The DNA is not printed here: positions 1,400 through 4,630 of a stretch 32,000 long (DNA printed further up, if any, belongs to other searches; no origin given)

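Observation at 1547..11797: Two divergent paralogues of a ~1300-aa single-pass membrane protein with no recognisable enzymatic family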

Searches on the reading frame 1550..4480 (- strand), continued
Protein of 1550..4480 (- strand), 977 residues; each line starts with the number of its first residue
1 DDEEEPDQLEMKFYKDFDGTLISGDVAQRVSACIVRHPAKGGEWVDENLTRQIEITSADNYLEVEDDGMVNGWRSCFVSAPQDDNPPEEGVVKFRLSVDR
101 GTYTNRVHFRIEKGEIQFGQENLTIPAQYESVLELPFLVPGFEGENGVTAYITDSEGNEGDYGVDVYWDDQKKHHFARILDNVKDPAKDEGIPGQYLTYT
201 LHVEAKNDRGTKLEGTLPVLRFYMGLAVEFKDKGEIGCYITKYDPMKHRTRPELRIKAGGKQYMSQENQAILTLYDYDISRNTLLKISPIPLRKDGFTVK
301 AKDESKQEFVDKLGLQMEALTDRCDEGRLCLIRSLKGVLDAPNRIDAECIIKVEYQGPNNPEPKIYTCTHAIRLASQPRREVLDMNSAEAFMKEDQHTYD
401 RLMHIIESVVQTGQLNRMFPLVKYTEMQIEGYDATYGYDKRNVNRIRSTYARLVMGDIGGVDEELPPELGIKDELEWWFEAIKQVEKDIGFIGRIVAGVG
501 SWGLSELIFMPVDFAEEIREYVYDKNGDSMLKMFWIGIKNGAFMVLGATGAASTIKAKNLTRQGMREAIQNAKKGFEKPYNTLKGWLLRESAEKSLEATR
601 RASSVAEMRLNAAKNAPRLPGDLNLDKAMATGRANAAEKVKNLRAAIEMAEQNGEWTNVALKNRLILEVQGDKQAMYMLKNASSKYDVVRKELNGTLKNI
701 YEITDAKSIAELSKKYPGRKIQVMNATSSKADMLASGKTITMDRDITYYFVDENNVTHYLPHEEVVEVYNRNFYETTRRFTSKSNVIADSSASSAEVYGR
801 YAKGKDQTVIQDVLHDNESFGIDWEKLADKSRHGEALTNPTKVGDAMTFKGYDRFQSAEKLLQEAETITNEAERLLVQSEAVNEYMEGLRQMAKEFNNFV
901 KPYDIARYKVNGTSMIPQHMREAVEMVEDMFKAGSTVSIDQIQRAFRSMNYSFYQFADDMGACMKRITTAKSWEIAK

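Call 55: find_encoding_contigs(protein=P0025, flank=10000, max_places=1)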
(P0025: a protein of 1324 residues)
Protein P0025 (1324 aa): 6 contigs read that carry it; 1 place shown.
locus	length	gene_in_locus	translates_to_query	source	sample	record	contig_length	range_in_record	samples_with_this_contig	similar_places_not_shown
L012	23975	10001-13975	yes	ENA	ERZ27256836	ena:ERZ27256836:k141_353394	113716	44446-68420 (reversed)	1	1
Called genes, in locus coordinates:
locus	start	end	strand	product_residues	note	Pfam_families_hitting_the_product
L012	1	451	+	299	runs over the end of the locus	PF01791:DeoC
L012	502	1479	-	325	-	PF00348:polyprenyl_synt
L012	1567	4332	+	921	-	PF02739:5_3_exonuc_N, PF01367:5_3_exonuc, PF01612:DNA_pol_A_exo1, PF22619:DNA_polI_exo1, PF00476:DNA_pol_A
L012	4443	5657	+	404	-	-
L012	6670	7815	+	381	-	PF09587:PGA_cap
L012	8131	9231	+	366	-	PF01926:MMR_HSR1, PF02421:FeoB_N, PF06071:YchF-GTPase_C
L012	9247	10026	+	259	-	-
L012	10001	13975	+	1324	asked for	-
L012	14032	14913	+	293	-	PF01790:LGT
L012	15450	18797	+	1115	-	PF13086:AAA_11, PF13245:AAA_19, PF13604:AAA_30, PF13086:AAA_11, PF13087:AAA_12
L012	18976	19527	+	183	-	PF11810:DUF3332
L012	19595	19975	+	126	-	-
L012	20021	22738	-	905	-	PF01624:MutS_I, PF05188:MutS_II, PF05192:MutS_III, PF05190:MutS_IV, PF00488:MutS_V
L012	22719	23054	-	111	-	PF04221:RelB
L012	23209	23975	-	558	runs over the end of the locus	PF01336:tRNA_anti-codon (faint)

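Call 56: find_encoding_contigs(protein=P0036, flank=10000, max_places=1)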
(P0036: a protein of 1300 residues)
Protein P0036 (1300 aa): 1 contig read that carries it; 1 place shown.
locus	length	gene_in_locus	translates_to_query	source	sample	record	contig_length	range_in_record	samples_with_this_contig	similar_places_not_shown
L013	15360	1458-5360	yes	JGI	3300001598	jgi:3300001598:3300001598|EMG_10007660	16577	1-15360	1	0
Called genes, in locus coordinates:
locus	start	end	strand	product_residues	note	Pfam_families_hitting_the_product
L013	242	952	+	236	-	PF12773:DZR (faint), PF13240:Zn_Ribbon_1 (faint)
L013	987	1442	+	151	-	PF12773:DZR, PF13240:Zn_Ribbon_1, PF13248:Zn_ribbon_3 (faint), PF14803:Zn_ribbon_Nudix (faint), PF17032:Zn_ribbon_15 (faint), PF24460:DUF7575 (faint), PF13240:Zn_Ribbon_1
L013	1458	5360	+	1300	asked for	-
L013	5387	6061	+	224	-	-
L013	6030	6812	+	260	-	PF12773:DZR (weak), PF13240:Zn_Ribbon_1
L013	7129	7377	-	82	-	PF05016:ParE_toxin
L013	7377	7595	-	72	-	-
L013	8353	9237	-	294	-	PF00849:PseudoU_synth_2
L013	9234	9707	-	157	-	PF14270:DUF4358 (weak)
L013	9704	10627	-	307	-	PF13472:Lipase_GDSL_2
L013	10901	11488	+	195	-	PF00160:Pro_isomerase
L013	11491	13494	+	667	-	PF01136:Peptidase_U32, PF12392:DUF3656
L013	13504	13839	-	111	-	PF00126:HTH_1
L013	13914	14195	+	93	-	PF06961:DUF1294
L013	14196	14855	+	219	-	PF01557:FAA_hydrolase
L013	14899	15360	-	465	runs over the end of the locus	PF00989:PAS, PF13426:PAS_9 (weak), PF00211:Guanylate_cyc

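Call 57: find_encoding_contigs(protein=P0034, flank=10000, max_places=1)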
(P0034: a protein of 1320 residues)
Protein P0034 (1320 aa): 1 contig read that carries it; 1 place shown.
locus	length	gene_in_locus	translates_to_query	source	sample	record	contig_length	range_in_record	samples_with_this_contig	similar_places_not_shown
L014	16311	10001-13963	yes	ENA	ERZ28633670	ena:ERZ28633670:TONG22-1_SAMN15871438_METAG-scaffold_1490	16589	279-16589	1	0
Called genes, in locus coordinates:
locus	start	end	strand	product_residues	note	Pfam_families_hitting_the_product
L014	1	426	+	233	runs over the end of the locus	?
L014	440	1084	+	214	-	PF00697:PRAI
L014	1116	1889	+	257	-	PF00290:Trp_syntA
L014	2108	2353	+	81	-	PF19891:DUF6364 (weak)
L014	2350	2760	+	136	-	PF01850:PIN (weak), PF13470:PIN_3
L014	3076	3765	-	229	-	-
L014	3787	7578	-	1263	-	-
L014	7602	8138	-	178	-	PF13248:Zn_ribbon_3 (weak)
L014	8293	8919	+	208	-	-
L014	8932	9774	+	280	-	PF13240:Zn_Ribbon_1 (weak)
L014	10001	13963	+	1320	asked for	-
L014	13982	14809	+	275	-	PF19085:Choline_bind_2 (weak)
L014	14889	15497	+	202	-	-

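Call 60: search_protein_families(library=pfam, alignment_id=A3, max_evalue=0.01)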
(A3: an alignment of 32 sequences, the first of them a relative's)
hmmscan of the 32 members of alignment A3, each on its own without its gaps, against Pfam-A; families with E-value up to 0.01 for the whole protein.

A. member 1, P0017 (1305 aa): 1 family
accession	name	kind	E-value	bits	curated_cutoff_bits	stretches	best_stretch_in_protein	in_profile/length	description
PF05432.16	BSP_II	-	0.00075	19.7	25.1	1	154-240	52-144/299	Bone sialoprotein II (BSP-II)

B. families by the number of members that match (of 32 scanned): 11 families
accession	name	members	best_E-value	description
PF13240.11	Zn_Ribbon_1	10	1.2e-11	zinc-ribbon domain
PF12773.13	DZR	9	1.1e-07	Double zinc ribbon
PF13248.11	Zn_ribbon_3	8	3.8e-09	zinc-ribbon domain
PF02095.21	Extensin_1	1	2e-06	Extensin-like protein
PF05432.16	BSP_II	1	0.00075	Bone sialoprotein II (BSP-II)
PF25600.1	TRIM_CC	1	0.0013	TRIM protein coiled-coil region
PF05887.16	Trypan_PARP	1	0.0018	Procyclic acidic repetitive protein (PARP)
PF12868.12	DUF3824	1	0.0024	Domain of unknwon function (DUF3824)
PF18912.6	DZR_2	1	0.0025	Double zinc ribbon domain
PF15825.10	FAM25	1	0.0061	FAM25 family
PF22635.1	I-TevI_ZnF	1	0.0087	Intron-associated endonuclease 1 zinc finger domain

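Call 62: list_cluster_members(proteins=[P0017, P0029, P0039, P0057, P0068, P0078, P0104, P0139, P0153, P0160])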
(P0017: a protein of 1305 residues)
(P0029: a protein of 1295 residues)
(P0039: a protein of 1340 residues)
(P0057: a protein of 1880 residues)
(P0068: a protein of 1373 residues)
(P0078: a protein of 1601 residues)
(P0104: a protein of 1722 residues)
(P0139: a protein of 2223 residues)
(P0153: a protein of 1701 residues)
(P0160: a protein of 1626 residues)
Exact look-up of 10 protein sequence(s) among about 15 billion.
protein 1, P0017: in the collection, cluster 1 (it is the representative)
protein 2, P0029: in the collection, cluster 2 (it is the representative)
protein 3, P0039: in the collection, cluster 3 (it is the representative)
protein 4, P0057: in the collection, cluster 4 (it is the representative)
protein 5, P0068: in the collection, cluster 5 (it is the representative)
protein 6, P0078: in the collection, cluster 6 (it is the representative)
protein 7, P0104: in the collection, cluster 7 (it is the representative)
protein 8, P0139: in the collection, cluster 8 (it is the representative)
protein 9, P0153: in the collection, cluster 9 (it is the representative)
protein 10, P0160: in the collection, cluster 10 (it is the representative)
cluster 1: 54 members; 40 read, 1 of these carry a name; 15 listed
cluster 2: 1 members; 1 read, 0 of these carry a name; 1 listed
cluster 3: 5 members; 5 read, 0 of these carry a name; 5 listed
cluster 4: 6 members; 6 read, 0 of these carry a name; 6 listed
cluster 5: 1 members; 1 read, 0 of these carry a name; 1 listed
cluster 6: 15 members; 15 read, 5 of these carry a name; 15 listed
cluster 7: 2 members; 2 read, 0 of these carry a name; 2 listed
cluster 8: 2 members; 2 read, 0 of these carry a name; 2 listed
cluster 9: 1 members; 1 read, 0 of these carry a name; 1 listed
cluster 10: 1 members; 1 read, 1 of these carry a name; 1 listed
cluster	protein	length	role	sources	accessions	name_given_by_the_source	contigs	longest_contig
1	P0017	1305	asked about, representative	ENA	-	-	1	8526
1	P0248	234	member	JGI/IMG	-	hypothetical protein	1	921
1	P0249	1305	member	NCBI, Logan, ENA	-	-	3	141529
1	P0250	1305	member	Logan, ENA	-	-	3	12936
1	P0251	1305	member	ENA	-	-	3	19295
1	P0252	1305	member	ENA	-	-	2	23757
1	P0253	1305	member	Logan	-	-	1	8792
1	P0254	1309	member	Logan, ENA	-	-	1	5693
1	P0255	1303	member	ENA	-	-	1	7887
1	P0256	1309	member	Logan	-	-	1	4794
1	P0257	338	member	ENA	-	-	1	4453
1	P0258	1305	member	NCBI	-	-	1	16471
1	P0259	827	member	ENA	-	-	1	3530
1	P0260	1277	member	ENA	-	-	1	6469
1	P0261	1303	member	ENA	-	-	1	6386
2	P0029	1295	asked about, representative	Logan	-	-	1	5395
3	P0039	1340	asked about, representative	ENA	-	-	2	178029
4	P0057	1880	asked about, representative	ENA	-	-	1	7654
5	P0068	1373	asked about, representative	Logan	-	-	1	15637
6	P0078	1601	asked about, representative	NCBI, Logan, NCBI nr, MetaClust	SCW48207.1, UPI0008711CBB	zinc-ribbon domain-containing protein [Ruminococcaceae bacterium YRB3002] | status=active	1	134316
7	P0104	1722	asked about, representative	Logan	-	-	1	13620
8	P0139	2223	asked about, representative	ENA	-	-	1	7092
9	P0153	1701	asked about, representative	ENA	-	-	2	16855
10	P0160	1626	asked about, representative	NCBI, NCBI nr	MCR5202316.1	MAG: hypothetical protein K6D02_04400 [Lachnospiraceae bacterium] | hypothetical protein [Lachnospiraceae bacterium]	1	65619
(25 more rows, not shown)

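Call 64: find_encoding_contigs(protein=P0078, flank=10000, max_places=2)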
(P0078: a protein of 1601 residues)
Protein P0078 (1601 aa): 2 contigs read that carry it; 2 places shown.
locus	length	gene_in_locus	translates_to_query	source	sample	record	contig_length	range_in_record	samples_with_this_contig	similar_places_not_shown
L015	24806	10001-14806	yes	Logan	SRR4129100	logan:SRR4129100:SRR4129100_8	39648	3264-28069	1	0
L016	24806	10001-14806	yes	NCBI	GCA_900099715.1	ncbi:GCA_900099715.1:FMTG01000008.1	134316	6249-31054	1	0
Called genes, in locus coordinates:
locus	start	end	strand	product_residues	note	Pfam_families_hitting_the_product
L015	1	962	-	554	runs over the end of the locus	PF01663:Phosphodiest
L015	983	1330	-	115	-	PF04993:TfoX_N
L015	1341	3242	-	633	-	PF19789:DUF6273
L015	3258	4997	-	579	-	PF01554:MatE, PF13440:Polysacc_synt_3 (faint), PF01554:MatE, PF13581:HATPase_c_2 (weak)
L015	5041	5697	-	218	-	-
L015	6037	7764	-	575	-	PF02743:dCache_1 (weak), PF22673:MCP-like_PDC_1, PF00672:HAMP, PF00990:GGDEF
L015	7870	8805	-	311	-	-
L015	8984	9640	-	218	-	-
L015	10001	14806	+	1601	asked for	PF13240:Zn_Ribbon_1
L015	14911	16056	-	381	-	PF00465:Fe-ADH, PF13685:Fe-ADH_2, PF25137:ADH_Fe_C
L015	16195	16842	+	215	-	-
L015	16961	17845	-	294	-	PF01636:APH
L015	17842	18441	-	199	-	PF00027:cNMP_binding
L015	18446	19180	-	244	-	PF02517:Rce1-like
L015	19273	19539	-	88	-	PF19506:DUF6040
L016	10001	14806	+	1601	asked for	PF13240:Zn_Ribbon_1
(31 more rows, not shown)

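Call 67: search_dna_similar(query=window:1550-4468:-, collection=phages, mode=protein, max_evalue=0.001, max_rows=15)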
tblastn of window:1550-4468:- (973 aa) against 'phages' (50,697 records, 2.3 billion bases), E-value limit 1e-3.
No match.

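Call 68: search_dna_similar(query=window:1550-4468:-, collection=plasmids, mode=protein, max_evalue=0.001, max_rows=15)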
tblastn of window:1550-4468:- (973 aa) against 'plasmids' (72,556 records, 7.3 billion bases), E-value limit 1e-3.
Records with a match: 1; places in all: 1; records where one place covers at least 80% of the query: 0.
Best place of each record, by identity: <60% 1.
By first word of the organism name: Acetoanaerobium 1.
By predicted mobility (MOB-suite, as given by PLSDB): non-mobilizable 1.
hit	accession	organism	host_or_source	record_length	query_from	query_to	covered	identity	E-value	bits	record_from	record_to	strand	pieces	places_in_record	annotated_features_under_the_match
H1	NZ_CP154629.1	Acetoanaerobium noterae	cell culture,Sludge of a digestion ...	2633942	728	963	24%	24.3%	1e-3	51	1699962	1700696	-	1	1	none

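Call 86: list_cluster_members(proteins=[P0019, P0020, P0023, P0031, P0035, P0046, P0049, P0053, P0065, P0072])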
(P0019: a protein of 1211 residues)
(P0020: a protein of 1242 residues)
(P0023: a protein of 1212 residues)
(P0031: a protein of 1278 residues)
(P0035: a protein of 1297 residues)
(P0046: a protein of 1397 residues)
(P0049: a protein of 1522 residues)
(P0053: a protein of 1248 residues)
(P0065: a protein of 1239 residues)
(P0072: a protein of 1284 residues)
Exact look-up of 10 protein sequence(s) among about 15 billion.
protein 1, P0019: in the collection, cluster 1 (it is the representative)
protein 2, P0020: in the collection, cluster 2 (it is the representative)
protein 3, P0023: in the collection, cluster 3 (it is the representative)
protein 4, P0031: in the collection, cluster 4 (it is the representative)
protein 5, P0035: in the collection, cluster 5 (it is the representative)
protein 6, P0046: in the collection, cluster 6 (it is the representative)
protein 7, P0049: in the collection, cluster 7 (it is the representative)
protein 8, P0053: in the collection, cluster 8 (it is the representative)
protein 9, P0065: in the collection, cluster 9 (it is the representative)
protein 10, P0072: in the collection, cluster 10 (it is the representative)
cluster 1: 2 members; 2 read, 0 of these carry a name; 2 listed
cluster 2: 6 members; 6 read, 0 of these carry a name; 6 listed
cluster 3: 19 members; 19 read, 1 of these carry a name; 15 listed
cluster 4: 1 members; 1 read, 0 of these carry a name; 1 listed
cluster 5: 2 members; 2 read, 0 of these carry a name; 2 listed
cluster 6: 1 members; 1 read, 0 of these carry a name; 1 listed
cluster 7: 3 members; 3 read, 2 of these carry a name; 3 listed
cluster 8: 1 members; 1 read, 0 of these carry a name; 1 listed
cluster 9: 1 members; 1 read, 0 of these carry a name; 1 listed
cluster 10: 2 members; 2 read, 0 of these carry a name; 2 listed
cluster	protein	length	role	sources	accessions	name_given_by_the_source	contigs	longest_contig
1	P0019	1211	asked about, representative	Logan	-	-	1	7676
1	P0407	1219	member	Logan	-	-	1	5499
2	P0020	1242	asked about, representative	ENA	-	-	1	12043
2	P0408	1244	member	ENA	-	-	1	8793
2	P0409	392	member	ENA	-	-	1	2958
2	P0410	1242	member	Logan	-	-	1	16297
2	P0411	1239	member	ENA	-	-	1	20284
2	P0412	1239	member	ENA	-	-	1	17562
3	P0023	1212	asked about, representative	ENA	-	-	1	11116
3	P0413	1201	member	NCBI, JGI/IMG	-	hypothetical protein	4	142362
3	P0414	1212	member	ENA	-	-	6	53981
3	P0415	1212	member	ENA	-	-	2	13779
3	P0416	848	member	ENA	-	-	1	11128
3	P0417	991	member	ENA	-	-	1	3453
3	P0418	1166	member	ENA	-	-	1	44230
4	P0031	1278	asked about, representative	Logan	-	-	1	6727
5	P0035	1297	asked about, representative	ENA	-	-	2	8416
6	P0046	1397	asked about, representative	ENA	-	-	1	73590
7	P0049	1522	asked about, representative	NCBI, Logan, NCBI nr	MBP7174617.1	MAG: zinc ribbon domain-containing protein [Thermoclostridium sp.] | zinc ribbon domain-containing protein [Thermoclostridium sp.]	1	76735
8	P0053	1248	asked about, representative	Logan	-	-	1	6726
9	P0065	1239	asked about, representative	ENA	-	-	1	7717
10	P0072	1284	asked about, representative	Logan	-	-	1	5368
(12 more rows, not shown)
